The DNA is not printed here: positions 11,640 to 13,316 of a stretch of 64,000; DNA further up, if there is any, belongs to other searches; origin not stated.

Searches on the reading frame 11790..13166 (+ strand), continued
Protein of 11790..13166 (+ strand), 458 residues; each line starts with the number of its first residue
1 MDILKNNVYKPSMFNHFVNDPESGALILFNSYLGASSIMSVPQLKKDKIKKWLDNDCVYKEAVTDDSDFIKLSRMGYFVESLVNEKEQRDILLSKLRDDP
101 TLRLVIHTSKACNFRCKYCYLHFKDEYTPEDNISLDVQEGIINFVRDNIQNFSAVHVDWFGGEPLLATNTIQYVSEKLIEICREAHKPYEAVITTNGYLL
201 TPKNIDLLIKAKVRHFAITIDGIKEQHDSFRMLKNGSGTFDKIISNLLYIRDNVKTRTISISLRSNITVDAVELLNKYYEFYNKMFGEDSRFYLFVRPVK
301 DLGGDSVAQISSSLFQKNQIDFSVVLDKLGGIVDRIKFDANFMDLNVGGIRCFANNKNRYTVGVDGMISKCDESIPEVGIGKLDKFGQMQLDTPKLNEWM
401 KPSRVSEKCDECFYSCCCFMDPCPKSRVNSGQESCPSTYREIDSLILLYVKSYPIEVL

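Call 73: search_protein_families(library=ncbifam, proteins=[L009:4310-4558:+, L056:3765-4070:+, L062:7402-7662:+, L063:11339-11584:+, L066:1522-1752:+, L070:11507-11740:+, L076:3192-3425:+, L079:2099-2380:+, L088:4709-4990:+, L091:2367-2630:+], max_evalue=0.1)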
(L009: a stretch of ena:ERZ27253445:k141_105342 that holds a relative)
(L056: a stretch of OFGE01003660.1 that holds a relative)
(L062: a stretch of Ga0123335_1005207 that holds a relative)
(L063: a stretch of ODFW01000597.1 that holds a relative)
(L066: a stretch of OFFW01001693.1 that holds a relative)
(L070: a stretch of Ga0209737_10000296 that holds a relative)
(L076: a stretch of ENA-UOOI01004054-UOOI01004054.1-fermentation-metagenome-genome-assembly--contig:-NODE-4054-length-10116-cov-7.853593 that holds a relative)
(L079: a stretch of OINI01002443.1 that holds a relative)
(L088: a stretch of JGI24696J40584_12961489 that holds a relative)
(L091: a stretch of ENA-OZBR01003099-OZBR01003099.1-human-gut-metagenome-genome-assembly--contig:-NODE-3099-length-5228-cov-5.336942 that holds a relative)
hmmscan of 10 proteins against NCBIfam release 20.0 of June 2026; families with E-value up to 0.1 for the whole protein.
L009:4310-4558:+ (83 aa): 14 families
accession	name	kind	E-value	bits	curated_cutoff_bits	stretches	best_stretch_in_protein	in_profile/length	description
NF005480.0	PRK07081.1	equivalog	4.5e-09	36.1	72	1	29-82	23-76/83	acyl carrier protein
NF058660.1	cispen_ACP_AmcB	equivalog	6e-07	29.6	80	1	24-82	21-78/80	cispentacin biosynthesis acyl carrier protein AmcB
NF002147.0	PRK00982.1-1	equivalog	2.4e-06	27.3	84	1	36-81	36-79/83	acyl carrier protein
NF005798.0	PRK07639.1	equivalog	1.3e-05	25.5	100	1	39-82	38-81/91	petrobactin biosynthesis protein AsbD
NF009104.0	PRK12449.1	equivalog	7.5e-05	22.6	70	1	38-80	36-76/80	acyl carrier protein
NF040636.1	AcpM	exception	8.2e-05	22.5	146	1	36-81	34-77/93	meromycolate extension acyl carrier protein AcpM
NF002148.0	PRK00982.1-2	subfamily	0.00011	22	71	1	39-79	36-74/79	acyl carrier protein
TIGR00517.1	acyl_carrier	equivalog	0.00024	20.9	70.45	1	39-81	35-75/77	acyl carrier protein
NF002150.0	PRK00982.1-4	subfamily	0.00026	21.1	66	1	6-80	9-76/80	acyl carrier protein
NF002149.0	PRK00982.1-3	equivalog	0.0016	18.3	106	1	39-63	35-59/78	acyl carrier protein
NF002151.0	PRK00982.1-5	equivalog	0.0017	18.5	92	1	39-80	35-74/78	acyl carrier protein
NF005079.0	PRK06508.1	equivalog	0.0019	18.6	83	1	34-67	30-63/93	acyl carrier protein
NF003464.0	PRK05087.1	equivalog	0.0048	16.9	68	1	6-81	2-76/78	D-alanine--poly(phosphoribitol) ligase subunit DltC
TIGR04069.1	ocin_ACP_rel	hypoth_equivalog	0.0083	16.6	70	1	36-79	34-77/77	peptide maturation system acyl carrier-related protein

L056:3765-4070:+ (102 aa): 11 families
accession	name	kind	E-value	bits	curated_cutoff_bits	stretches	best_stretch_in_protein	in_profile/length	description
NF005480.0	PRK07081.1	equivalog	1.4e-08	34.6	72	1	31-90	18-77/83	acyl carrier protein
NF005798.0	PRK07639.1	equivalog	6.1e-05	23.4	100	1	15-90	7-82/91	petrobactin biosynthesis protein AsbD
NF058660.1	cispen_ACP_AmcB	equivalog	0.00012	22.1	80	1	32-89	20-78/80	cispentacin biosynthesis acyl carrier protein AmcB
NF002147.0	PRK00982.1-1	equivalog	0.00027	20.7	84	1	41-71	34-64/83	acyl carrier protein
NF002151.0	PRK00982.1-5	equivalog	0.00067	19.7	92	1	46-86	35-73/78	acyl carrier protein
NF040636.1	AcpM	exception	0.00093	19.2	146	1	40-89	31-78/93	meromycolate extension acyl carrier protein AcpM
NF005079.0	PRK06508.1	equivalog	0.00099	19.5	83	1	39-75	28-64/93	acyl carrier protein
NF002148.0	PRK00982.1-2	subfamily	0.0018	18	71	1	44-71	34-61/79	acyl carrier protein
NF009104.0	PRK12449.1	equivalog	0.0065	16.4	70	1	45-87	36-76/80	acyl carrier protein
NF002150.0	PRK00982.1-4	subfamily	0.0082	16.4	66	1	32-69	22-60/80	acyl carrier protein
TIGR00517.1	acyl_carrier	equivalog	0.041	13.7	70.45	1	45-70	34-59/77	acyl carrier protein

L062:7402-7662:+ (87 aa): 10 families
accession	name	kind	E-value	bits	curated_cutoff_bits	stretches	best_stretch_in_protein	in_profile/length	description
NF005480.0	PRK07081.1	equivalog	5.9e-08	32.5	72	1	39-85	33-79/83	acyl carrier protein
NF058660.1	cispen_ACP_AmcB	equivalog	0.00023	21.3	80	1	27-82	22-78/80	cispentacin biosynthesis acyl carrier protein AmcB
TIGR00517.1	acyl_carrier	equivalog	0.00039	20.2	70.45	1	31-63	30-59/77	acyl carrier protein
NF002148.0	PRK00982.1-2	subfamily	0.00048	19.9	71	1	39-63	36-60/79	acyl carrier protein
NF003464.0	PRK05087.1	equivalog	0.0012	18.8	68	1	7-60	1-55/78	D-alanine--poly(phosphoribitol) ligase subunit DltC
NF002149.0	PRK00982.1-3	equivalog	0.0016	18.4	106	1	39-62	35-58/78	acyl carrier protein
NF009104.0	PRK12449.1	equivalog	0.0029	17.5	70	1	24-65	25-63/80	acyl carrier protein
NF002151.0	PRK00982.1-5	equivalog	0.0048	17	92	1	39-63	35-59/78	acyl carrier protein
NF002147.0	PRK00982.1-1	equivalog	0.019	14.8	84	1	39-65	39-65/83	acyl carrier protein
NF002150.0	PRK00982.1-4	subfamily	0.042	14.1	66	1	25-62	28-60/80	acyl carrier protein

L063:11339-11584:+ (82 aa): 5 families
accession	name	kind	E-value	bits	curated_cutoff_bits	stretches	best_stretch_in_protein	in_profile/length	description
NF005480.0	PRK07081.1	equivalog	3.3e-08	33.3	72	1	8-78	9-79/83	acyl carrier protein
NF058660.1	cispen_ACP_AmcB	equivalog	0.0027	17.9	80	1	7-75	9-78/80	cispentacin biosynthesis acyl carrier protein AmcB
TIGR04069.1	ocin_ACP_rel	hypoth_equivalog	0.0037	17.7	70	1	37-72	42-77/77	peptide maturation system acyl carrier-related protein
NF005798.0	PRK07639.1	equivalog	0.019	15.4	100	1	20-75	25-81/91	petrobactin biosynthesis protein AsbD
NF003464.0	PRK05087.1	equivalog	0.073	13.1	68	0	1-54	1-56/78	D-alanine--poly(phosphoribitol) ligase subunit DltC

L066:1522-1752:+ (77 aa): 6 families
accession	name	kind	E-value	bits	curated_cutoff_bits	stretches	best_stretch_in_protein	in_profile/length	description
NF058660.1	cispen_ACP_AmcB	equivalog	2e-06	27.9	80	1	13-74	12-78/80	cispentacin biosynthesis acyl carrier protein AmcB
NF005480.0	PRK07081.1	equivalog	0.00022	21.1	72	1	25-76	27-78/83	acyl carrier protein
NF009104.0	PRK12449.1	equivalog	0.056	13.4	70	1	32-75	38-76/80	acyl carrier protein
NF003464.0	PRK05087.1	equivalog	0.074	13.1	68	1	4-62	3-65/78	D-alanine--poly(phosphoribitol) ligase subunit DltC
NF002148.0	PRK00982.1-2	subfamily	0.084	12.7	71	0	31-55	36-60/79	acyl carrier protein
NF002150.0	PRK00982.1-4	subfamily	0.089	13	66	0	20-54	21-60/80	acyl carrier protein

L070:11507-11740:+ (78 aa): 9 families
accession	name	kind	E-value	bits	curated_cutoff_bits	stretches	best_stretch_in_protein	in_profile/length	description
NF005480.0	PRK07081.1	equivalog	7e-06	25.9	72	1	34-72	41-79/83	acyl carrier protein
NF058660.1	cispen_ACP_AmcB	equivalog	0.011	15.8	80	1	28-69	37-78/80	cispentacin biosynthesis acyl carrier protein AmcB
TIGR00517.1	acyl_carrier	equivalog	0.014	15.3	70.45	1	35-49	44-58/77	acyl carrier protein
NF009104.0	PRK12449.1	equivalog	0.019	14.9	70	1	26-49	37-60/80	acyl carrier protein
NF002148.0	PRK00982.1-2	subfamily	0.036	13.9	71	1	35-50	45-60/79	acyl carrier protein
NF002147.0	PRK00982.1-1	equivalog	0.038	13.8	84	1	25-50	38-63/83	acyl carrier protein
NF009289.0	PRK12649.1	equivalog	0.056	11.8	1117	1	24-72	675-723/789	putative monovalent cation/H+ antiporter subunit A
NF005798.0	PRK07639.1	equivalog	0.073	13.5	100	1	26-62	38-74/91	petrobactin biosynthesis protein AsbD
NF003464.0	PRK05087.1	equivalog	0.081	13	68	0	26-47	34-55/78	D-alanine--poly(phosphoribitol) ligase subunit DltC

L076:3192-3425:+ (78 aa): 16 families
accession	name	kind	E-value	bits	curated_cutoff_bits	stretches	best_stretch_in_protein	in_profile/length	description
NF005480.0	PRK07081.1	equivalog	4e-08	33.1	72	1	27-71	33-77/83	acyl carrier protein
NF058660.1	cispen_ACP_AmcB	equivalog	1.5e-06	28.3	80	1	27-70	35-78/80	cispentacin biosynthesis acyl carrier protein AmcB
NF002148.0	PRK00982.1-2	subfamily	1.9e-06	27.6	71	1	26-52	35-61/79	acyl carrier protein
NF002149.0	PRK00982.1-3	equivalog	2e-06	27.6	106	1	8-50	9-58/78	acyl carrier protein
TIGR00517.1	acyl_carrier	equivalog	2.6e-06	27.2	70.45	1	26-51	34-59/77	acyl carrier protein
NF009104.0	PRK12449.1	equivalog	1.3e-05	25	70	1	26-63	36-71/80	acyl carrier protein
NF002151.0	PRK00982.1-5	equivalog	2.2e-05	24.5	92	1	14-51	26-59/78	acyl carrier protein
NF002147.0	PRK00982.1-1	equivalog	5.3e-05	23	84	1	26-52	38-64/83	acyl carrier protein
NF002150.0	PRK00982.1-4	subfamily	0.00011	22.3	66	1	3-54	10-65/80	acyl carrier protein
NF040636.1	AcpM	exception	0.00016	21.6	146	1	26-53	36-63/93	meromycolate extension acyl carrier protein AcpM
NF003464.0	PRK05087.1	equivalog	0.0011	19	68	1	22-49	27-56/78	D-alanine--poly(phosphoribitol) ligase subunit DltC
TIGR04069.1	ocin_ACP_rel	hypoth_equivalog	0.0013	19.2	70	1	32-67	42-77/77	peptide maturation system acyl carrier-related protein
NF005079.0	PRK06508.1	equivalog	0.011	16.2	83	1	10-53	22-61/93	acyl carrier protein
NF006031.0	PRK08172.1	equivalog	0.014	16.1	76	1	27-53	36-62/82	acyl carrier protein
NF005798.0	PRK07639.1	equivalog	0.014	15.9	100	1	26-61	37-75/91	petrobactin biosynthesis protein AsbD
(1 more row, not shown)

L079:2099-2380:+ (94 aa): 13 families
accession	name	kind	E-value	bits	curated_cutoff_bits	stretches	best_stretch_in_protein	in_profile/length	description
NF005480.0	PRK07081.1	equivalog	8.5e-08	32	72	1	27-93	15-78/83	acyl carrier protein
NF058660.1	cispen_ACP_AmcB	equivalog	6e-07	29.5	80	1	43-91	31-78/80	cispentacin biosynthesis acyl carrier protein AmcB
NF003464.0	PRK05087.1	equivalog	1.1e-05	25.3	68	1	19-75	2-61/78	D-alanine--poly(phosphoribitol) ligase subunit DltC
NF002147.0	PRK00982.1-1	equivalog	1.6e-05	24.7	84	1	15-73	3-64/83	acyl carrier protein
NF005798.0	PRK07639.1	equivalog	3e-05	24.4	100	1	28-91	20-81/91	petrobactin biosynthesis protein AsbD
NF009104.0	PRK12449.1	equivalog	0.00011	22.1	70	1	17-91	3-75/80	acyl carrier protein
TIGR00517.1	acyl_carrier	equivalog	0.00024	20.9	70.45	1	48-89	35-74/77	acyl carrier protein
NF002148.0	PRK00982.1-2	subfamily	0.00027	20.7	71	1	48-72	36-60/79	acyl carrier protein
NF002150.0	PRK00982.1-4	subfamily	0.00046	20.4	66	1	48-71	37-60/80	acyl carrier protein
TIGR04069.1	ocin_ACP_rel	hypoth_equivalog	0.00047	20.6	70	1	20-88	2-77/77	peptide maturation system acyl carrier-related protein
NF002151.0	PRK00982.1-5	equivalog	0.00048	20.2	92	1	48-72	35-59/78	acyl carrier protein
NF002149.0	PRK00982.1-3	equivalog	0.0017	18.2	106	1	48-72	35-59/78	acyl carrier protein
NF040636.1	AcpM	exception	0.0026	17.7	146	1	17-74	3-63/93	meromycolate extension acyl carrier protein AcpM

L088:4709-4990:+ (94 aa): 1 family
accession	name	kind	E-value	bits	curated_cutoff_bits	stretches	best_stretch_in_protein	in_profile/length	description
NF058660.1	cispen_ACP_AmcB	equivalog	0.0093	16.1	80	1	39-92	24-78/80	cispentacin biosynthesis acyl carrier protein AmcB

L091:2367-2630:+ (88 aa): 16 families
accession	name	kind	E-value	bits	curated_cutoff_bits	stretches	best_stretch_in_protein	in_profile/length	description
NF005480.0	PRK07081.1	equivalog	3.5e-10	39.7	72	1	29-87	22-80/83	acyl carrier protein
NF058660.1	cispen_ACP_AmcB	equivalog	6.2e-08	32.7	80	1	19-83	14-78/80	cispentacin biosynthesis acyl carrier protein AmcB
NF002147.0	PRK00982.1-1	equivalog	3e-07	30.2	84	1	8-83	4-80/83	acyl carrier protein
TIGR00517.1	acyl_carrier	equivalog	1.3e-06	28.2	70.45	1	24-82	19-75/77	acyl carrier protein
NF009104.0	PRK12449.1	equivalog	1.7e-06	27.8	70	1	8-82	2-77/80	acyl carrier protein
NF002148.0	PRK00982.1-2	subfamily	2.4e-06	27.3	71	1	39-82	33-76/79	acyl carrier protein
NF040636.1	AcpM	exception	5.7e-06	26.3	146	1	9-87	3-82/93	meromycolate extension acyl carrier protein AcpM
NF005798.0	PRK07639.1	equivalog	1e-05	25.9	100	1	40-85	38-83/91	petrobactin biosynthesis protein AsbD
NF003464.0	PRK05087.1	equivalog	2.3e-05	24.3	68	1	11-83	2-77/78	D-alanine--poly(phosphoribitol) ligase subunit DltC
NF002150.0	PRK00982.1-4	subfamily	3e-05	24.2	66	1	11-81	9-76/80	acyl carrier protein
TIGR04069.1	ocin_ACP_rel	hypoth_equivalog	5e-05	23.7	70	1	40-80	37-77/77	peptide maturation system acyl carrier-related protein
NF002151.0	PRK00982.1-5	equivalog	0.0001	22.4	92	1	40-79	35-72/78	acyl carrier protein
NF002149.0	PRK00982.1-3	equivalog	0.00012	22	106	1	36-82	29-75/78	acyl carrier protein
NF003757.0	PRK05350.1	equivalog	0.00038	20.5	65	1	11-86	6-82/83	acyl carrier protein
NF005079.0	PRK06508.1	equivalog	0.018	15.4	83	1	33-69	28-64/93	acyl carrier protein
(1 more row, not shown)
